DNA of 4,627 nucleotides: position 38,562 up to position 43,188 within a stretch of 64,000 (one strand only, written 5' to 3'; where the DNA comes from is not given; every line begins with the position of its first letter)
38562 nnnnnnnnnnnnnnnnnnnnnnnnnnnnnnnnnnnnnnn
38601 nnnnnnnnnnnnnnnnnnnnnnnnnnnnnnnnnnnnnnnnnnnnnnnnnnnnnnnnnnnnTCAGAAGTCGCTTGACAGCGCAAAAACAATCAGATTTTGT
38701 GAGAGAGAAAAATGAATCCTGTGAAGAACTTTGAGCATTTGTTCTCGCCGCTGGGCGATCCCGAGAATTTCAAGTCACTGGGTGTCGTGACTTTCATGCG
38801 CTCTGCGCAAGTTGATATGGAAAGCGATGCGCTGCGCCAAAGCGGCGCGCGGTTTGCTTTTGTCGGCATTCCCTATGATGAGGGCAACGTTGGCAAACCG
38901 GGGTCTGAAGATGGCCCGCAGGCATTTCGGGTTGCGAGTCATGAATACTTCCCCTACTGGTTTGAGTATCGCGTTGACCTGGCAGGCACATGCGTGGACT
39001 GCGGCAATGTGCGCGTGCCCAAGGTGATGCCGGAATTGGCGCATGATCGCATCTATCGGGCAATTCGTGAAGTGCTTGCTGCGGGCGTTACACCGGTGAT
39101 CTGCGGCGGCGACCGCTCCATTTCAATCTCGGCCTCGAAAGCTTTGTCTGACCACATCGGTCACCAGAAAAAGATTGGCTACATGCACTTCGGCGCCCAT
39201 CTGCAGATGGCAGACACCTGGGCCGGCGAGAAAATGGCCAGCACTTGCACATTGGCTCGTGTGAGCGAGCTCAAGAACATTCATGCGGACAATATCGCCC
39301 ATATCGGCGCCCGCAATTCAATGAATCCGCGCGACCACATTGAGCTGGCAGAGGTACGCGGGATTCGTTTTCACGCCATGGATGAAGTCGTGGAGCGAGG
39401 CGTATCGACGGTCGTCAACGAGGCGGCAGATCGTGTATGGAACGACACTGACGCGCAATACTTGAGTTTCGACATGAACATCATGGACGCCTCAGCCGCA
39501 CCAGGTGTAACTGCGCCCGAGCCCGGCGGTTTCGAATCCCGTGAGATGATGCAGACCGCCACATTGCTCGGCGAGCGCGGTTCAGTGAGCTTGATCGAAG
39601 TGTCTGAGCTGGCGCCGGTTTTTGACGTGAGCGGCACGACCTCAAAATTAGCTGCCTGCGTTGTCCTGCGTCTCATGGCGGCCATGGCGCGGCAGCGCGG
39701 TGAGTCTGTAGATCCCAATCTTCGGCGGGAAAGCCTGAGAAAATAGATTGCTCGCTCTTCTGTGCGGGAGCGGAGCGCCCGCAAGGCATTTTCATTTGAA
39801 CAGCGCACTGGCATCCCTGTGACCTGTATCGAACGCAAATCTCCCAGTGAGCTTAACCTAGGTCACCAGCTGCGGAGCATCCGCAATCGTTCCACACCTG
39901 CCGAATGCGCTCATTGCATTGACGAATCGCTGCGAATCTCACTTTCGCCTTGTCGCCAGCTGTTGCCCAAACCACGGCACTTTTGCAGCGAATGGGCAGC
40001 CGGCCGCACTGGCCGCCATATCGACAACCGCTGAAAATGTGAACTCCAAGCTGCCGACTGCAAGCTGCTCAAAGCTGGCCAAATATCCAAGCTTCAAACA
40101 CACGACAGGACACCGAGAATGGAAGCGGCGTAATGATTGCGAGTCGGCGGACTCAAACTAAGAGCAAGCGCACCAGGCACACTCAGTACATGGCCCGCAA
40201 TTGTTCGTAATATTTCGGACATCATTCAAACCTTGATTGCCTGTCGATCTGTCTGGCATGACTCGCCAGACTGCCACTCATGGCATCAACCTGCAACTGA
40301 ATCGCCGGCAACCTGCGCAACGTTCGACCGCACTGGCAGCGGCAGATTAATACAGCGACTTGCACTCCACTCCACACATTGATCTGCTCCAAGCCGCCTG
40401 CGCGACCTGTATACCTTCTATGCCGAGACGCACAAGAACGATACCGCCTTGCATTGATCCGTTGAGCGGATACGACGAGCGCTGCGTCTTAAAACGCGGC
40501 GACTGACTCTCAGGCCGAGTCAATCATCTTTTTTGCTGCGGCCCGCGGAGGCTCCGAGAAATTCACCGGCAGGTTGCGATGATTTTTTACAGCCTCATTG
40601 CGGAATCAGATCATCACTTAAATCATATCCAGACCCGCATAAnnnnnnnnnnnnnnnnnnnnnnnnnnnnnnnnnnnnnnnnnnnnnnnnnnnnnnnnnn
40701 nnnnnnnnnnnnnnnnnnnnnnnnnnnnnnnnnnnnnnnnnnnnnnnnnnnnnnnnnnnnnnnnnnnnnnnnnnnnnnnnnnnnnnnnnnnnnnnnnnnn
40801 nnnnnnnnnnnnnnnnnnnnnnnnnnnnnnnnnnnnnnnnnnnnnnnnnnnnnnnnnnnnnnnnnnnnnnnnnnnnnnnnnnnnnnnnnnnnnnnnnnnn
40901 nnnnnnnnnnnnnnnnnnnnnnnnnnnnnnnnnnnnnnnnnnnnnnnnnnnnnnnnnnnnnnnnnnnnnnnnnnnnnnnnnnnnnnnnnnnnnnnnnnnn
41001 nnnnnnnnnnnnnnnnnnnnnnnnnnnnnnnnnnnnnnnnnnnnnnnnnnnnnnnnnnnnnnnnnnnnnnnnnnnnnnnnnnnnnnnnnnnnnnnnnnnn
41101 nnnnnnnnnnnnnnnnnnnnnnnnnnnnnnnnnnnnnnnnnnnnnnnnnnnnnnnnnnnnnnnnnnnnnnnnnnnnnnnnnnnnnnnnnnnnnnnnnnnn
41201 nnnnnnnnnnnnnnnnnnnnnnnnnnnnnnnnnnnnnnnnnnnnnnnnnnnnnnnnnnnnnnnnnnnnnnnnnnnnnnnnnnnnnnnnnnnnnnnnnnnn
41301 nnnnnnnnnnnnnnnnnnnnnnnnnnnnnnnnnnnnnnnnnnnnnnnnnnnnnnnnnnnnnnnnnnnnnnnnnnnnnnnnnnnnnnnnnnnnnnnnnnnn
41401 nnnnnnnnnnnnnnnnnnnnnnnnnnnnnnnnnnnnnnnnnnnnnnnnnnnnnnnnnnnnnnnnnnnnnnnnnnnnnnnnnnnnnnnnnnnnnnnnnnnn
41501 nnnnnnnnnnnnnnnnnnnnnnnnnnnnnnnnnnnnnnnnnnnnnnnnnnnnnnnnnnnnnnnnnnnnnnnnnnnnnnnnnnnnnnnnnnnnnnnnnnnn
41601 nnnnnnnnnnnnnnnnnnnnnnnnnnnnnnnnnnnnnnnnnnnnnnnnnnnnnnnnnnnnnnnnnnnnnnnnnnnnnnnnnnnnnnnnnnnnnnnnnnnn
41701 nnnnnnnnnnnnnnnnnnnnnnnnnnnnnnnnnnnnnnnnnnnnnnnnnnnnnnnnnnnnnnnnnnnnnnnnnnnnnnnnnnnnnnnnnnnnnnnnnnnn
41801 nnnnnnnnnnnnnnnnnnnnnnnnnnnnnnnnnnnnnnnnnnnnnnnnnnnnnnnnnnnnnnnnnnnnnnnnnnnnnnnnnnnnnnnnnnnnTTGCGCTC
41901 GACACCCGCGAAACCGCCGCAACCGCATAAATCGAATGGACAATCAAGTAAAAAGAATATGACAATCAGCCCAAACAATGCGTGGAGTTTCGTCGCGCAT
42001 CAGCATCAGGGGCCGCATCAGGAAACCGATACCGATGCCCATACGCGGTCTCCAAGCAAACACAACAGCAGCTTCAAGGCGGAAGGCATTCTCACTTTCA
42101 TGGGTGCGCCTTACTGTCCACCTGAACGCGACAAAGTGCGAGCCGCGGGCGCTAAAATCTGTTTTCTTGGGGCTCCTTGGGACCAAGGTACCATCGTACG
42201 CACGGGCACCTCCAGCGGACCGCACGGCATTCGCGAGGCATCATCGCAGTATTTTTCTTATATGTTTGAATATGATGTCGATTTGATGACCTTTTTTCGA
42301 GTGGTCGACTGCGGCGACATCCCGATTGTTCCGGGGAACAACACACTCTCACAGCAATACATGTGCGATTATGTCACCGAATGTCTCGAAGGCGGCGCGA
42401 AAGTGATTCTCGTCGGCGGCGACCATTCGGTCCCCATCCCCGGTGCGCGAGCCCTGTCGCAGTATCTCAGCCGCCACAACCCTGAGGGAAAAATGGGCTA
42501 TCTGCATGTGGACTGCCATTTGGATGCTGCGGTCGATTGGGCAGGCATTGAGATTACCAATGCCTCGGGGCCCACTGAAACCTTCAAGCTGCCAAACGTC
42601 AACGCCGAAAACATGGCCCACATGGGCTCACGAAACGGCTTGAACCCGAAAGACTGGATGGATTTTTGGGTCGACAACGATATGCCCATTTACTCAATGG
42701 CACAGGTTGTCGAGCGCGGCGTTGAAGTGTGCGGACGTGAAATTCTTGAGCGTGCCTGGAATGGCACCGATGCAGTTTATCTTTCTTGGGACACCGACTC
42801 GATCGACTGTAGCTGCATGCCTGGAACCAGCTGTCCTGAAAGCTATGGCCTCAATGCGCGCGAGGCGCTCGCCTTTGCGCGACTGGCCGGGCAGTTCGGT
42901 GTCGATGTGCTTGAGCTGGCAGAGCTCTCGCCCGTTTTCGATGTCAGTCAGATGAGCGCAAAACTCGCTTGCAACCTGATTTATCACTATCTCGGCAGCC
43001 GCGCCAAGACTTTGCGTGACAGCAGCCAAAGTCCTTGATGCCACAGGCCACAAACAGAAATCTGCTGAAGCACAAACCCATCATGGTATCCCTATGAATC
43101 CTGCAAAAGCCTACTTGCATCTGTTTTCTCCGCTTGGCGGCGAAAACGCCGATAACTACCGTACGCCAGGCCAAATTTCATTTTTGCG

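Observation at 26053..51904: About 26 kb nickel/urea-centred supercluster: candidate pathway from an N-substituted guanidine to urea plus an amine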

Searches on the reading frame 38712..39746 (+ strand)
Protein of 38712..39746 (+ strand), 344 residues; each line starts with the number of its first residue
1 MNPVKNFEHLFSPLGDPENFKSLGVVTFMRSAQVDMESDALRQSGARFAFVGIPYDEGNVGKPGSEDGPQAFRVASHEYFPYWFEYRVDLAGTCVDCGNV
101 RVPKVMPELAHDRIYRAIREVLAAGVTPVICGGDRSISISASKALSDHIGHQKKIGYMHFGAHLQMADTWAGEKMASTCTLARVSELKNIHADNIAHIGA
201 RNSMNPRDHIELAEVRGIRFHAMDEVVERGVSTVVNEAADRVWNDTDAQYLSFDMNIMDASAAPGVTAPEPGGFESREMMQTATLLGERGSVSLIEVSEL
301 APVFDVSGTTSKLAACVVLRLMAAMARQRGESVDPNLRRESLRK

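Call 4: search_protein_families(library=pfam, proteins=[window:38712-39746:+])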
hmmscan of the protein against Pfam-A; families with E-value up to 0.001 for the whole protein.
window:38712-39746:+ (344 aa): 1 family
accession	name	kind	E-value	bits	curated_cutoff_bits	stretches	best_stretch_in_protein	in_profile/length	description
PF00491.26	Arginase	-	1.2e-59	202.5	22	1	47-322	2-278/280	Arginase family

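Call 11: search_solved_structures(query=window:38712-39746:+, max_evalue=1e-10, show_alignments=2)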
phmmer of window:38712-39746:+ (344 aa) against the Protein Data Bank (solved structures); distinct sequences matched with E-value up to 1e-10: 29.
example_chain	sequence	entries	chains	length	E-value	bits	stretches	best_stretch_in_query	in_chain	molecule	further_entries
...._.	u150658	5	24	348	2e-145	487.3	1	1-342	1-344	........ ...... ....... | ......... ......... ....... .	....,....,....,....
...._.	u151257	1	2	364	1.8e-60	208.2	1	8-327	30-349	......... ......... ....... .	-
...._D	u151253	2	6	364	1.8e-60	208.2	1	8-327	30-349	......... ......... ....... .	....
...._A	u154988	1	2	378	2.8e-59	204.2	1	8-327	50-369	Agmatinase family protein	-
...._B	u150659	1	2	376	5.3e-59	203.3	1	8-327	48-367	Agmatinase family protein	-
7esr_A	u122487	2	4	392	1e-41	146.5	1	24-325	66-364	Probable agmatinase 2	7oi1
9fek_A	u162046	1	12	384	2.9e-41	145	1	24-327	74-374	Putative agmatinase 2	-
3nip_A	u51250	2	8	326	1.7e-26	96.5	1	18-331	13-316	3-guanidinopropionase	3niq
3m1r_A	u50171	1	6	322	2.2e-25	92.8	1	49-325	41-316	Formimidoylglutamase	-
3nio_A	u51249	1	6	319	3.5e-25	92.1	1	9-323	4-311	Guanidinobutyrase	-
1gq6_A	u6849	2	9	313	3e-24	89.1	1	45-327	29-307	PROCLAVAMINATE AMIDINO HYDROLASE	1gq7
1wog_A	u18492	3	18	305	6.1e-24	88.1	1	18-322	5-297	agmatinase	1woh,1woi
3pzl_A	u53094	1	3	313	1.2e-19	74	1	44-327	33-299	Agmatine ureohydrolase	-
7lol_A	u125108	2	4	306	1.3e-17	67.3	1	44-331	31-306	Agmatinase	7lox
7lba_A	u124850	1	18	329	1.6e-17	67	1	44-331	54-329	Agmatinase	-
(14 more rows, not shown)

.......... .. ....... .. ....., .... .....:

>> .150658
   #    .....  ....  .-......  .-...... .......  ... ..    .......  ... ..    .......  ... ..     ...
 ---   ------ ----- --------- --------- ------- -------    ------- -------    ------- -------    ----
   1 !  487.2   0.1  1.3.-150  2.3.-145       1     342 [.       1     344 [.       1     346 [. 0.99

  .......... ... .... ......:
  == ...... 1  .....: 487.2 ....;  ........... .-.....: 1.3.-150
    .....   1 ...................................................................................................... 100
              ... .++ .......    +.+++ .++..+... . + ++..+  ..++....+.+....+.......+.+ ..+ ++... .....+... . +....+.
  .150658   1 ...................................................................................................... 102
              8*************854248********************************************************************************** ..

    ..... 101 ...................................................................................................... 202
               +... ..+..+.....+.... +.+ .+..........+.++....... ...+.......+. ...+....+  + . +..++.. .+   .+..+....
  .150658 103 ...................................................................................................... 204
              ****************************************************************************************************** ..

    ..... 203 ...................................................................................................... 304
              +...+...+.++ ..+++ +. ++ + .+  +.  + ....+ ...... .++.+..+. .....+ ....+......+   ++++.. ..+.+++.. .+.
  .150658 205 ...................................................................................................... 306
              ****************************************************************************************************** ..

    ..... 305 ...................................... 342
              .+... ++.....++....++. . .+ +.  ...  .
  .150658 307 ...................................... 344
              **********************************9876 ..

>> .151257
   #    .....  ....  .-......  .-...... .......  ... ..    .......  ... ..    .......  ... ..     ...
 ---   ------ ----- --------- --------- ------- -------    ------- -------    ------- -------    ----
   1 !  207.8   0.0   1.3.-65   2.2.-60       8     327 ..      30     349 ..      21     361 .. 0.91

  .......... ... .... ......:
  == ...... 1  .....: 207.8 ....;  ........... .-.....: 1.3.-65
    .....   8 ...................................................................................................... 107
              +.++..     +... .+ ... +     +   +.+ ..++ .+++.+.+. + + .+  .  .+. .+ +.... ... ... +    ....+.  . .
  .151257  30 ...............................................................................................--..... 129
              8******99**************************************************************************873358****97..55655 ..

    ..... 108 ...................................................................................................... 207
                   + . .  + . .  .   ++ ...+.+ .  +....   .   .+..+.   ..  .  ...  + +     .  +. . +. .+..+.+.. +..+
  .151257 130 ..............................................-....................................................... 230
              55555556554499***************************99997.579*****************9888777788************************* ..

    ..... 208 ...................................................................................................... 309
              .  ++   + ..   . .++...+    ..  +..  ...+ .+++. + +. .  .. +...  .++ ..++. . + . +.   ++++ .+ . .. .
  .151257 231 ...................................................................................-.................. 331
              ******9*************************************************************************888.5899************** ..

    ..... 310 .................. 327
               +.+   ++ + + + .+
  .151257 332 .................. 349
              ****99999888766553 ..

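Call 32: search_protein_families(library=ncbifam, proteins=[window:38712-39746:+], max_evalue=0.001)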
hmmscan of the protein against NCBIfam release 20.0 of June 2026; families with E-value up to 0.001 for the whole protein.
window:38712-39746:+ (344 aa): 5 families
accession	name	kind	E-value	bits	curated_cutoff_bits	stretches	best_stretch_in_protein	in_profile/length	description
TIGR01227.1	hutG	equivalog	6.3e-43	147.1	229.15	1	43-322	32-306/307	formimidoylglutamase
TIGR01230.1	agmatinase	equivalog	3.4e-38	131.8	174.3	1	37-323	5-274/275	agmatinase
NF002564.0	PRK02190.1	subfamily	3.5e-37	128.2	302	1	22-329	15-305/307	agmatinase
TIGR01229.1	rocF_arginase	equivalog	9e-23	81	227.6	1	187-318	161-289/300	arginase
NF010347.0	PRK13775.1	equivalog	1.3e-13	51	381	1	36-327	38-329/331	formimidoylglutamase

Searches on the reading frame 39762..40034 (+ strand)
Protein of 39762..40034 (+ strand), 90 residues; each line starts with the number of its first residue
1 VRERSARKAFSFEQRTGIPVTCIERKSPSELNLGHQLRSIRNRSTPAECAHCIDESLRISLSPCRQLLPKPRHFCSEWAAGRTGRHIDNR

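Call 4: search_protein_families(library=pfam, proteins=[window:39762-40034:+])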
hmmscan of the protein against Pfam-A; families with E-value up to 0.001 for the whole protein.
window:39762-40034:+ (90 aa): 0 families

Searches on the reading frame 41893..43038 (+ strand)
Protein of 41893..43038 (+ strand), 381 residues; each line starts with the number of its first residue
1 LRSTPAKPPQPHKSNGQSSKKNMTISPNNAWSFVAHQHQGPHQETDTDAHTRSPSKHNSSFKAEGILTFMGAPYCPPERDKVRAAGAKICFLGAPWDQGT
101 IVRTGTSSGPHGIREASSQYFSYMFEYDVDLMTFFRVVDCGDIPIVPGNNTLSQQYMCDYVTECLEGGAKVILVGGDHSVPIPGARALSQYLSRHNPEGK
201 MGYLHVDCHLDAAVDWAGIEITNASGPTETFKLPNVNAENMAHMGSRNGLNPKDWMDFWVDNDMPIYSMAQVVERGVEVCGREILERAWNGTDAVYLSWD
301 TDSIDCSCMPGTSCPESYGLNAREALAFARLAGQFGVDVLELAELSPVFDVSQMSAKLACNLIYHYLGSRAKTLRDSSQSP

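Call 4: search_protein_families(library=pfam, proteins=[window:41893-43038:+])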
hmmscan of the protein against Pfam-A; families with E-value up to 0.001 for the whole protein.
window:41893-43038:+ (381 aa): 1 family
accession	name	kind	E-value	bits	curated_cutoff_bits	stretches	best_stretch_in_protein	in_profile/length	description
PF00491.26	Arginase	-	9.8e-52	176.6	22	1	88-367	2-279/280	Arginase family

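Call 32: search_protein_families(library=ncbifam, proteins=[window:41959-43038:+], max_evalue=0.001)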
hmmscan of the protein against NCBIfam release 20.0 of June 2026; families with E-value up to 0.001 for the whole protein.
window:41959-43038:+ (359 aa): 5 families
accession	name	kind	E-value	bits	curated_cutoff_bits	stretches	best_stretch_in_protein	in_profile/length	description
TIGR01230.1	agmatinase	equivalog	1.4e-36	126.6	174.3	1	62-345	10-273/275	agmatinase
NF002564.0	PRK02190.1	subfamily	1.8e-35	122.6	302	1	36-350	10-303/307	agmatinase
TIGR01227.1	hutG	equivalog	4e-30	105.1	229.15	1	66-345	36-306/307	formimidoylglutamase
TIGR01229.1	rocF_arginase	equivalog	1e-15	57.9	227.6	1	214-347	164-297/300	arginase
NF010347.0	PRK13775.1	equivalog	5.3e-06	25.9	381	1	133-344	113-323/331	formimidoylglutamase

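Call 61: find_related_loci(query=window:41959-43035:+, collection=metagenome_contigs, flank=10000)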
Query window:41959-43035:+ (359 aa) in metagenome_contigs; peptide patterns used: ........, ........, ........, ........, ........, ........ (x = any residue, [..] = any of these).
237 stretches matched a pattern; 124 encode a relative of the query (tblastn E <= 1e-3); the best 80 are kept; 80 distinct loci.
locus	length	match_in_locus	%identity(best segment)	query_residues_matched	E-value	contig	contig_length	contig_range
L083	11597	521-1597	85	1-359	0e+0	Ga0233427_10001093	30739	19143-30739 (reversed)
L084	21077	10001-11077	85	1-359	0e+0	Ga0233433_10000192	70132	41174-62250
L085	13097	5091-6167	85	1-359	0e+0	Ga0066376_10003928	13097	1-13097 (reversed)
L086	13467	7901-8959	84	7-359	0e+0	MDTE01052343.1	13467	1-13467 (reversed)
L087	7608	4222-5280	84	6-359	0e+0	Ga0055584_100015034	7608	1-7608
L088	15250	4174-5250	81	1-359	0e+0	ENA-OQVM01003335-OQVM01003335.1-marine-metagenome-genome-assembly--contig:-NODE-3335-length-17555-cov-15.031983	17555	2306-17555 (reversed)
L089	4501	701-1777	81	1-359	0e+0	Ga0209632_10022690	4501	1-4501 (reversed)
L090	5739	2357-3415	84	6-359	0e+0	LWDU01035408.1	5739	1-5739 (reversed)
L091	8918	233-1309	81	1-359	0e+0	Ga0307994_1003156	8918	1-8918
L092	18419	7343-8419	81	1-359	0e+0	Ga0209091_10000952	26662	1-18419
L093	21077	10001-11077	81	1-359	0e+0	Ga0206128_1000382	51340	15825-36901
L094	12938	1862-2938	81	1-359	0e+0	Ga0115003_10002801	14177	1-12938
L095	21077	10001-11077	83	1-359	0e+0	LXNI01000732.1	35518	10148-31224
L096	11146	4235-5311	79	1-359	0e+0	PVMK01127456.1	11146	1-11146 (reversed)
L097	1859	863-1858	84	6-337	0e+0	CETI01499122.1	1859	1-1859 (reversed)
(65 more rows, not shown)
